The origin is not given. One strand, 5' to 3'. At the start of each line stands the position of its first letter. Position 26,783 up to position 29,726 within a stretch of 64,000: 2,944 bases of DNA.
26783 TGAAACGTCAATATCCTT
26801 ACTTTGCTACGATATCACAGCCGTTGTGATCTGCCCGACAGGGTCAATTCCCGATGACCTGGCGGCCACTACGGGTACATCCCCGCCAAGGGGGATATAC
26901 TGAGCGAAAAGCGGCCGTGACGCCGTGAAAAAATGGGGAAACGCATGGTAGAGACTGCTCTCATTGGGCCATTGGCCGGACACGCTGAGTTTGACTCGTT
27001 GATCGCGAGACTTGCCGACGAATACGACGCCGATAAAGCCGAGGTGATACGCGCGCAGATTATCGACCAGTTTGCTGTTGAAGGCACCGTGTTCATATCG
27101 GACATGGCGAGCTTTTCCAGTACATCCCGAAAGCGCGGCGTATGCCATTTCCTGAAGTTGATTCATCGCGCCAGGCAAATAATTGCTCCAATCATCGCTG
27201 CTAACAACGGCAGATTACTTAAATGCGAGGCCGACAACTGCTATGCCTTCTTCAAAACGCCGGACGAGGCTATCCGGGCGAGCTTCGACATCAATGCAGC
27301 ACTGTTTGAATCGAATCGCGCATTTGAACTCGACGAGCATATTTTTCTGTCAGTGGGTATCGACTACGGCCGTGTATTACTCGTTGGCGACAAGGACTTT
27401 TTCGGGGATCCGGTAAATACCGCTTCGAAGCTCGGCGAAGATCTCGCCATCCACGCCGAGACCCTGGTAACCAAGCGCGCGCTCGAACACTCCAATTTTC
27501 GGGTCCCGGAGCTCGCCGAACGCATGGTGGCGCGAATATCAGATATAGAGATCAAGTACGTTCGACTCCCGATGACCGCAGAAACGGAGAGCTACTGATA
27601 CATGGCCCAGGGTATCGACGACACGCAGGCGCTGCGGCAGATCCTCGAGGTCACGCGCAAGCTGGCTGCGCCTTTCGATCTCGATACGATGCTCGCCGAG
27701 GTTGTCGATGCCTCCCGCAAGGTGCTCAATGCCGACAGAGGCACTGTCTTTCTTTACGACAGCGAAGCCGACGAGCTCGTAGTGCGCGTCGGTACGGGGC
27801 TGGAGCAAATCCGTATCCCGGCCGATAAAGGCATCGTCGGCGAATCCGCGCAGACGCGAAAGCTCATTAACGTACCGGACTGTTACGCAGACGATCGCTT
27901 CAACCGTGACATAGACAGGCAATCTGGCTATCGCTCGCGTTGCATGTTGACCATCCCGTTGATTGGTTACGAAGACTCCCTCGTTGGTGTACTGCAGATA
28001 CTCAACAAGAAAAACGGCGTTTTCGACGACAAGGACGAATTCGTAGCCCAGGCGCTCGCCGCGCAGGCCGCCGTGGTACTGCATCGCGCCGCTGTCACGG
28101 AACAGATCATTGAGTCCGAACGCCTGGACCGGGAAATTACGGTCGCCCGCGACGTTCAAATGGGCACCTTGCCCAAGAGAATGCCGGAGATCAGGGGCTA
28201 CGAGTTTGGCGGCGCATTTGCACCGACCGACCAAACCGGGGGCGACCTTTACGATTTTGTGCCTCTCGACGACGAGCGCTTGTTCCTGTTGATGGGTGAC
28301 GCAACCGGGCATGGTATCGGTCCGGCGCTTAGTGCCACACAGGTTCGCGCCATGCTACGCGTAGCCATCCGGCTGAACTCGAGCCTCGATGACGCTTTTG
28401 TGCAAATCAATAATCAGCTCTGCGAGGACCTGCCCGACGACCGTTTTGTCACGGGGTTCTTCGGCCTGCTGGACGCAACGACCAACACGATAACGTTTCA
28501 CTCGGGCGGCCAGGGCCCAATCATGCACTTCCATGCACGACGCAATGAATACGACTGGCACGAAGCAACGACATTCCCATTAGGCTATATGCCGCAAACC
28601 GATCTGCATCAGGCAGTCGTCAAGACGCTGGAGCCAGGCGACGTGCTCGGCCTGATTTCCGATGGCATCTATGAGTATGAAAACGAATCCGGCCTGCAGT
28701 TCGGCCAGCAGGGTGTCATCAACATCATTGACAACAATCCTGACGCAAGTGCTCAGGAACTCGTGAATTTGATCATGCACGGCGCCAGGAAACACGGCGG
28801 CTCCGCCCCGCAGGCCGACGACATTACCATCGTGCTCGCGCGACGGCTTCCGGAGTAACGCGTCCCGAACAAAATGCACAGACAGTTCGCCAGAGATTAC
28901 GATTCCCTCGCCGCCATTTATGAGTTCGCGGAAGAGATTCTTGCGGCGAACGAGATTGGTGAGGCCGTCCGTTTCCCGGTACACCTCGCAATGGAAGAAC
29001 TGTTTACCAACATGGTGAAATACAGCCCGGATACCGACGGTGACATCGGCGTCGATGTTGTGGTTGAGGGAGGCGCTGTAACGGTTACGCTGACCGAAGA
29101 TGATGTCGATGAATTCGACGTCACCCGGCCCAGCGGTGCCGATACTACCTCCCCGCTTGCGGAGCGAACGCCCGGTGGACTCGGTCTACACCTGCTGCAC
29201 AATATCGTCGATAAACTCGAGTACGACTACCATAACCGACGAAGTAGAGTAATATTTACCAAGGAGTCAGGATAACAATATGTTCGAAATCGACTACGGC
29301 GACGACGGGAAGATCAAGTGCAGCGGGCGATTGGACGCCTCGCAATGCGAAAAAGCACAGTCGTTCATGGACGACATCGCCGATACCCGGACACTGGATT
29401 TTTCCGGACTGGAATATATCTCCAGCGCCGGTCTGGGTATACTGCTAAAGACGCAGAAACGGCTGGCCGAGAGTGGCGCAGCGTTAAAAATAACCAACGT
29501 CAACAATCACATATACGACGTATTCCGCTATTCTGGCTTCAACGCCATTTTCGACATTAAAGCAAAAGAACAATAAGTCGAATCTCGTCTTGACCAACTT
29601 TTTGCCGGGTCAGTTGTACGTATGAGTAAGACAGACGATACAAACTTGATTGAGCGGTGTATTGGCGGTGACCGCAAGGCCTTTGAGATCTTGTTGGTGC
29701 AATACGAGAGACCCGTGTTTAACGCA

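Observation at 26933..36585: Nine co-directional genes form a composite signalling island joining a partner switch, an ECF sigma/anti-sigma pair, a repeat protein, an OM peptidase-like protein and PrsW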

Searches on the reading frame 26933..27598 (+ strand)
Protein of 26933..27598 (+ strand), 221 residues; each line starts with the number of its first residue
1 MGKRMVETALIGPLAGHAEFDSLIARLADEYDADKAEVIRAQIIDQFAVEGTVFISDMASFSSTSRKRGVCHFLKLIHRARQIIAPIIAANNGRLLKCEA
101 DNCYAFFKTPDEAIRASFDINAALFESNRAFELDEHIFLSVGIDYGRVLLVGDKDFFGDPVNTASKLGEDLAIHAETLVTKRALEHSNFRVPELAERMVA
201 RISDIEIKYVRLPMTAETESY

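Call 4: search_protein_families(library=pfam, proteins=[window:26933-27598:+], max_evalue=0.01)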
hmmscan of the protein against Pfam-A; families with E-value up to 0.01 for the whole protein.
window:26933-27598:+ (221 aa): 1 family
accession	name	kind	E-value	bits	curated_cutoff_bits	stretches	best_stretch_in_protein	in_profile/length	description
PF00211.25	Guanylate_cyc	-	8.3e-05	22.7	21.9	1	52-186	10-154/183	Adenylate and Guanylate cyclase catalytic domain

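Call 5: search_protein_families(library=ncbifam, proteins=[window:26933-27598:+], max_evalue=0.01)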
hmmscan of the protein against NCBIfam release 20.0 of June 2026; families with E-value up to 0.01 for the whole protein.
window:26933-27598:+ (221 aa): 0 families

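Call 51: search_solved_structures(query=window:26933-27598:+, max_evalue=10, show_alignments=2)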
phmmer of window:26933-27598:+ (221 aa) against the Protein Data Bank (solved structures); distinct sequences matched with E-value up to 10: 17.
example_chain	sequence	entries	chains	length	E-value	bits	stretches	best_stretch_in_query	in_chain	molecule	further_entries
3mr7_A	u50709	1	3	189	5.7e-10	42.6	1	53-168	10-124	Adenylate/guanylate cyclase/hydrolase, alpha/beta fold family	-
4wp3_A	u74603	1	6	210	9.4e-09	38.6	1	27-180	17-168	Ma1120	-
4wp8_A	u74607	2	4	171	1.2e-07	35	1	53-180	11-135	Ma1120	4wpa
4wp9_A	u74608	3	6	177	1.3e-07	34.9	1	53-180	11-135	Ma1120 | Cyclase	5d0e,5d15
5mbg_A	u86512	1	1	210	5.5e-07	32.8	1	48-167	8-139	Beta subunit of photoactivated adenylyl cyclase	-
5mbh_A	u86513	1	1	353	9e-07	32.1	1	44-167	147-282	Beta subunit of photoactivated adenylyl cyclase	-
5mbk_A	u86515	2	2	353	9.3e-07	32.1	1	44-167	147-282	Beta subunit of photoactivated adenylyl cyclase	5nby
5m27_A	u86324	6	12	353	9.3e-07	32.1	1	44-167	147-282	Beta subunit of photoactivated adenylyl cyclase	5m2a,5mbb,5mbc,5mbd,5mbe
5mbj_A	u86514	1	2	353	9.4e-07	32.1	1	44-167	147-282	Beta subunit of photoactivated adenylyl cyclase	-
5d0g_A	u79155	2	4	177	5.7e-06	29.5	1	53-179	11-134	Cyclase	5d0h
5x4t_A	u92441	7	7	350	7.8e-05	25.8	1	47-168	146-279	Photoactivated adenylyl cyclase | Family 3 adenylate cyclase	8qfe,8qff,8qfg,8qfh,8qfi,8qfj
9f1z_A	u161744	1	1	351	7.9e-05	25.8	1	47-168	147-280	Family 3 adenylate cyclase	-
5x4u_A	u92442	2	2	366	8.5e-05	25.7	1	47-168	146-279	Photoactivated adenylyl cyclase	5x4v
4yus_A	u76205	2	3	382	9.4e-05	25.6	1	47-168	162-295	Family 3 adenylate cyclase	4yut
9f1w_A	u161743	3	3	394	0.0001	25.5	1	47-168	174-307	Family 3 adenylate cyclase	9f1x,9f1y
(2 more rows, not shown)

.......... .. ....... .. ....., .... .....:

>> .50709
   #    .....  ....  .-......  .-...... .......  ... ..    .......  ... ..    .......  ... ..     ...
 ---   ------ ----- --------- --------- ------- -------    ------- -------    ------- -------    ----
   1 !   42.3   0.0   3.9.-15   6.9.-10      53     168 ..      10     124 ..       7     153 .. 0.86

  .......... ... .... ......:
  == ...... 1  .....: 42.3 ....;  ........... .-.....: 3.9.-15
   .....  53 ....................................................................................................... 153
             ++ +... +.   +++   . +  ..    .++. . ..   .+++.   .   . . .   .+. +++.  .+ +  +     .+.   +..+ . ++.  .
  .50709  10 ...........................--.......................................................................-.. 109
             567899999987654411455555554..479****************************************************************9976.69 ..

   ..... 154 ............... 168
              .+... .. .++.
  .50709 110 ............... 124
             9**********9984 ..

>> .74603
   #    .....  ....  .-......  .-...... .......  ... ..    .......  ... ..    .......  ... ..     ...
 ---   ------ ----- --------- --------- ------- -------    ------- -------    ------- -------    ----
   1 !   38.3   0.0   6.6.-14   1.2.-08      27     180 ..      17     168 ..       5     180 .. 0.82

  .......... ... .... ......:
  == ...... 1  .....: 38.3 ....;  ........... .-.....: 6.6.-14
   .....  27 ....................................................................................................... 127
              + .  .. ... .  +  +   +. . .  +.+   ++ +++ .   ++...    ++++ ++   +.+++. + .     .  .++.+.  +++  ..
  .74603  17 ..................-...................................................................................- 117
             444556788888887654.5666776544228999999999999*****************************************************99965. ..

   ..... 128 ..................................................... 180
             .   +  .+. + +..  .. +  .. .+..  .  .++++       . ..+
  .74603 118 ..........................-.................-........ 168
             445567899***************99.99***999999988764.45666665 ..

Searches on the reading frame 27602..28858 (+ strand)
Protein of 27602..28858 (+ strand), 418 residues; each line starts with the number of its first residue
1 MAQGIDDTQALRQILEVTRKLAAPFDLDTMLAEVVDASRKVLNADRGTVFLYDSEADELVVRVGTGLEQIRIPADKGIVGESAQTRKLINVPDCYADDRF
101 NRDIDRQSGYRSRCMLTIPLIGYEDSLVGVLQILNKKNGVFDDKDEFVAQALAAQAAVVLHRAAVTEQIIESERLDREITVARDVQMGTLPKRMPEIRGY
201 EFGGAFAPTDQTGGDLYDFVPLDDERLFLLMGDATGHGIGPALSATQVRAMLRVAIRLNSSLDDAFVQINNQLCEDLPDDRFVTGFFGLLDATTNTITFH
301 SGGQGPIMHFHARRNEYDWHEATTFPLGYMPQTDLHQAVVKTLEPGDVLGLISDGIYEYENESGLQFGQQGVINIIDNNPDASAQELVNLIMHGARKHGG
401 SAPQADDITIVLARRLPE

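Call 4: search_protein_families(library=pfam, proteins=[window:27602-28858:+], max_evalue=0.01)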
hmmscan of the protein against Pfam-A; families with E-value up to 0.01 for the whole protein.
window:27602-28858:+ (418 aa): 4 families
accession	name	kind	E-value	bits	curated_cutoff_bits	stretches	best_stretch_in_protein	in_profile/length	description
PF07228.17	SpoIIE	-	2.1e-38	132.6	25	1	223-415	1-191/192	Stage II sporulation protein E (SpoIIE)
PF01590.32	GAF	-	5.2e-19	69.5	22.4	1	26-160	1-133/133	GAF domain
PF13185.12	GAF_2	-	7.1e-16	59.1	28.6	1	26-161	3-136/136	GAF domain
PF13492.12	GAF_3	-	7.2e-11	43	27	1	26-160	1-127/129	GAF domain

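Call 5: search_protein_families(library=ncbifam, proteins=[window:27602-28858:+], max_evalue=0.01)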
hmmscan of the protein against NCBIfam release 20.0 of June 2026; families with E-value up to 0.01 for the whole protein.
window:27602-28858:+ (418 aa): 7 families
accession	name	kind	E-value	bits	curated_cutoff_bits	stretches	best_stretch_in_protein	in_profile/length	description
TIGR02865.1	spore_II_E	equivalog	6.9e-14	50.9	490.8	1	210-414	564-762/764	stage II sporulation protein E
NF045505.1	RR_RssB_Pseudo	equivalog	3.1e-12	46.3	700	1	175-365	152-347/394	two-component system response regulator RssB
NF008283.0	PRK11061.1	equivalog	6.9e-12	44.4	583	1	11-173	2-167/748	phosphoenolpyruvate--protein phosphotransferase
TIGR01817.1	nifA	equivalog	5.8e-09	35.2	528.85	1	9-165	2-163/534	nif-specific transcriptional activator NifA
NF038263.1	prot_phos_SiaA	equivalog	6.2e-09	34.9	700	1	174-411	410-653/658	biofilm regulation protein phosphatase SiaA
NF047786.1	his_kin_MadS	equivalog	9.6e-05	21.7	500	1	29-186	48-200/434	MadS family sensor histidine kinase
TIGR02916.1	PEP_his_kin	equivalog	0.00046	18.9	300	1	15-176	308-473/679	XrtA/PEP-CTERM system histidine kinase PrsK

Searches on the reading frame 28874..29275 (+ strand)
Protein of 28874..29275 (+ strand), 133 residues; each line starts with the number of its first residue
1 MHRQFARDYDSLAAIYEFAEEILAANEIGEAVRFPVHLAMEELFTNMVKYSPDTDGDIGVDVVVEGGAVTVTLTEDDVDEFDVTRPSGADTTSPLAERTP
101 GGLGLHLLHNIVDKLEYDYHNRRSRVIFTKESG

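Call 4: search_protein_families(library=pfam, proteins=[window:28874-29275:+], max_evalue=0.01)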
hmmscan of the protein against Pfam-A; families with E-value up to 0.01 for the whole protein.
window:28874-29275:+ (133 aa): 2 families
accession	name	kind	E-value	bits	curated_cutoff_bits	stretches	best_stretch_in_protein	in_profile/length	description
PF13581.12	HATPase_c_2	-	1.4e-17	64.3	27.4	1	6-130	2-127/127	Histidine kinase-like ATPase domain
PF02518.31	HATPase_c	-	0.0018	19.2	26.4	1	36-116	6-88/111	Histidine kinase-, DNA gyrase B-, and HSP90-like ATPase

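Call 5: search_protein_families(library=ncbifam, proteins=[window:28874-29275:+], max_evalue=0.01)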
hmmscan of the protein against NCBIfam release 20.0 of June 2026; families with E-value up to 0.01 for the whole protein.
window:28874-29275:+ (133 aa): 2 families
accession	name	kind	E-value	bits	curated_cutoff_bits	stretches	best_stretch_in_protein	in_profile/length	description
TIGR01924.1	rsbW_low_gc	equivalog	0.00027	20.4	155.05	1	36-121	43-133/159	anti-sigma B factor RsbW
NF003144.0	PRK04069.1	equivalog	0.00097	18.6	145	1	37-119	44-131/161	anti-sigma B factor RsbW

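Call 25: search_solved_structures(query=window:28874-29275:+, max_evalue=1, show_alignments=3)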
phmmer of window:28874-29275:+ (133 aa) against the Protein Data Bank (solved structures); distinct sequences matched with E-value up to 1: 6.
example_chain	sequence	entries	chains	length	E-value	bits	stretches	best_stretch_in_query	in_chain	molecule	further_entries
1th8_A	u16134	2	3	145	0.00018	24.9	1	37-132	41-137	Anti-sigma F factor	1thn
1til_A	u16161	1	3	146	0.00033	24.1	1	37-130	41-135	Anti-sigma F factor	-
1tid_A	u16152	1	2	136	0.00034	24.1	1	37-128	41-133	Anti-sigma F factor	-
1l0o_A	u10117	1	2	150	0.00036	24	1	37-130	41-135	Anti-sigma F factor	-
6m36_A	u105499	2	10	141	0.0014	22.1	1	37-122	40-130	Serine-protein kinase RsbW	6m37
5hnv_A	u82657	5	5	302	0.79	13.2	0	35-112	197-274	PpkA N terminal | PpkA-294 | PpkA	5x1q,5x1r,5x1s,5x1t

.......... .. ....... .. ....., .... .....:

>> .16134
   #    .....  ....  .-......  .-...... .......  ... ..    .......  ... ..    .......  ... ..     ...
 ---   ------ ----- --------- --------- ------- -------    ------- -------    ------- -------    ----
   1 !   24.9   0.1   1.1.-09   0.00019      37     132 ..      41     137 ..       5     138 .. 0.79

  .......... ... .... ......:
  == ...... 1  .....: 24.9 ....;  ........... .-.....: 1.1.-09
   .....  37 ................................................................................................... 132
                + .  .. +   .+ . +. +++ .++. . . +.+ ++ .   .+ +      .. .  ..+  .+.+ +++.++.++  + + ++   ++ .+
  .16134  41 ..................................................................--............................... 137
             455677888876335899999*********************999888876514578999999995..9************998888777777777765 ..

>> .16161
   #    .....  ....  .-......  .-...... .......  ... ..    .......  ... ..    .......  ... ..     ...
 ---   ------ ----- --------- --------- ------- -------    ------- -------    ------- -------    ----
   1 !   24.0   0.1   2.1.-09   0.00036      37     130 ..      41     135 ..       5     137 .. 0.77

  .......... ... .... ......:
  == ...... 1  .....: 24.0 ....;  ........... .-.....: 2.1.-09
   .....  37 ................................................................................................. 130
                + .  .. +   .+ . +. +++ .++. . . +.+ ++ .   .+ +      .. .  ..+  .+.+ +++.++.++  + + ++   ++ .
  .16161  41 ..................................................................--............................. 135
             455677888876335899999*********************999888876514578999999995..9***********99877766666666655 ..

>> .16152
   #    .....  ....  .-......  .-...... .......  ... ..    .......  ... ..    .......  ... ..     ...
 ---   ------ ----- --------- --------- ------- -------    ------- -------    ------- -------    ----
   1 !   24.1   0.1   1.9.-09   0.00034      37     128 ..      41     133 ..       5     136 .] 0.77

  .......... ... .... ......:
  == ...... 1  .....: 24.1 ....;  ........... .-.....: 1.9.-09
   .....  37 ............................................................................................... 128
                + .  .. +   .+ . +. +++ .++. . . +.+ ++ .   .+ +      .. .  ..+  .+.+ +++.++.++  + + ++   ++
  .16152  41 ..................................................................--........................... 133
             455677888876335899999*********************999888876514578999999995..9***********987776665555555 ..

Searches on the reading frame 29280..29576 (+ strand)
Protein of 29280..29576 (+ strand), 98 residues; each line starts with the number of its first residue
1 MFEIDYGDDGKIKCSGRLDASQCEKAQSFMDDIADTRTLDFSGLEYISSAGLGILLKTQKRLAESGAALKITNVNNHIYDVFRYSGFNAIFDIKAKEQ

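Call 4: search_protein_families(library=pfam, proteins=[window:29280-29576:+], max_evalue=0.01)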
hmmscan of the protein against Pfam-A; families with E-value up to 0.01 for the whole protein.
window:29280-29576:+ (98 aa): 2 families
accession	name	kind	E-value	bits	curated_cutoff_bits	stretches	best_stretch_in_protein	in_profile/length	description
PF13466.11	STAS_2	-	4.9e-11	43.1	29.2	1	14-87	3-79/80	STAS domain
PF01740.26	STAS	-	4.4e-10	39.7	22.6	1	12-97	13-103/106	STAS domain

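Call 5: search_protein_families(library=ncbifam, proteins=[window:29280-29576:+], max_evalue=0.01)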
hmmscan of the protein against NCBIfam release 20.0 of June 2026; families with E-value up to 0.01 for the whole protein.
window:29280-29576:+ (98 aa): 3 families
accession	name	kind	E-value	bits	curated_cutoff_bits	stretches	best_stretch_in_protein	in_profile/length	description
TIGR00377.1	ant_ant_sig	superfamily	2.8e-15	56.1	53.45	1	8-96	12-105/108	anti-sigma factor antagonist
TIGR02886.1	spore_II_AA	equivalog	5.2e-10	39.3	114.75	1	12-98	12-103/106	anti-sigma F factor antagonist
NF033618.0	mlaB_1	equivalog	7.2e-05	23.1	90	1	32-79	33-80/94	lipid asymmetry maintenance protein MlaB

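Call 26: search_solved_structures(query=window:29280-29576:+, max_evalue=1, show_alignments=3)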
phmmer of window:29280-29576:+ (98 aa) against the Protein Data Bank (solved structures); distinct sequences matched with E-value up to 1: 12.
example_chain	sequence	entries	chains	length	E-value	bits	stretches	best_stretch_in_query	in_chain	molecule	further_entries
6m36_B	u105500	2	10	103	4.9e-06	30.1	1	24-96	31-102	Anti-sigma-B factor antagonist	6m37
1th8_B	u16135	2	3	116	0.00039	24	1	12-98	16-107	Anti-sigma F factor antagonist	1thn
1tid_B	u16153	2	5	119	0.0011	22.5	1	12-98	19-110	Anti-sigma F factor antagonist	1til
4hyl_A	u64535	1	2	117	0.0022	21.6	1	37-91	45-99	Stage II sporulation protein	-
1sbo_A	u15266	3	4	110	0.012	19.2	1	7-93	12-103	Putative anti-sigma factor antagonist TM1442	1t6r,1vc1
1auz_A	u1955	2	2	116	0.015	18.9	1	26-97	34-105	SPOIIAA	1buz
1h4y_A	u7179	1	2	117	0.41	14.3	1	33-88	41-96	ANTI-SIGMA F FACTOR ANTAGONIST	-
9bq8_A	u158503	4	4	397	0.45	14.2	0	28-97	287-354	DNA topoisomerase 2-beta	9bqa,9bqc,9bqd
7qfo_A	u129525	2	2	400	0.45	14.2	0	28-97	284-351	DNA topoisomerase 2-beta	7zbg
7qfn_A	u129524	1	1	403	0.46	14.2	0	28-97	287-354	DNA topoisomerase 2-beta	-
8ih8_A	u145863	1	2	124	0.71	13.6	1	29-65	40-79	Anti-sigma-F factor antagonist RsfB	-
1h4x_A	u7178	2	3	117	0.79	13.4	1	33-88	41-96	ANTI-SIGMA F FACTOR ANTAGONIST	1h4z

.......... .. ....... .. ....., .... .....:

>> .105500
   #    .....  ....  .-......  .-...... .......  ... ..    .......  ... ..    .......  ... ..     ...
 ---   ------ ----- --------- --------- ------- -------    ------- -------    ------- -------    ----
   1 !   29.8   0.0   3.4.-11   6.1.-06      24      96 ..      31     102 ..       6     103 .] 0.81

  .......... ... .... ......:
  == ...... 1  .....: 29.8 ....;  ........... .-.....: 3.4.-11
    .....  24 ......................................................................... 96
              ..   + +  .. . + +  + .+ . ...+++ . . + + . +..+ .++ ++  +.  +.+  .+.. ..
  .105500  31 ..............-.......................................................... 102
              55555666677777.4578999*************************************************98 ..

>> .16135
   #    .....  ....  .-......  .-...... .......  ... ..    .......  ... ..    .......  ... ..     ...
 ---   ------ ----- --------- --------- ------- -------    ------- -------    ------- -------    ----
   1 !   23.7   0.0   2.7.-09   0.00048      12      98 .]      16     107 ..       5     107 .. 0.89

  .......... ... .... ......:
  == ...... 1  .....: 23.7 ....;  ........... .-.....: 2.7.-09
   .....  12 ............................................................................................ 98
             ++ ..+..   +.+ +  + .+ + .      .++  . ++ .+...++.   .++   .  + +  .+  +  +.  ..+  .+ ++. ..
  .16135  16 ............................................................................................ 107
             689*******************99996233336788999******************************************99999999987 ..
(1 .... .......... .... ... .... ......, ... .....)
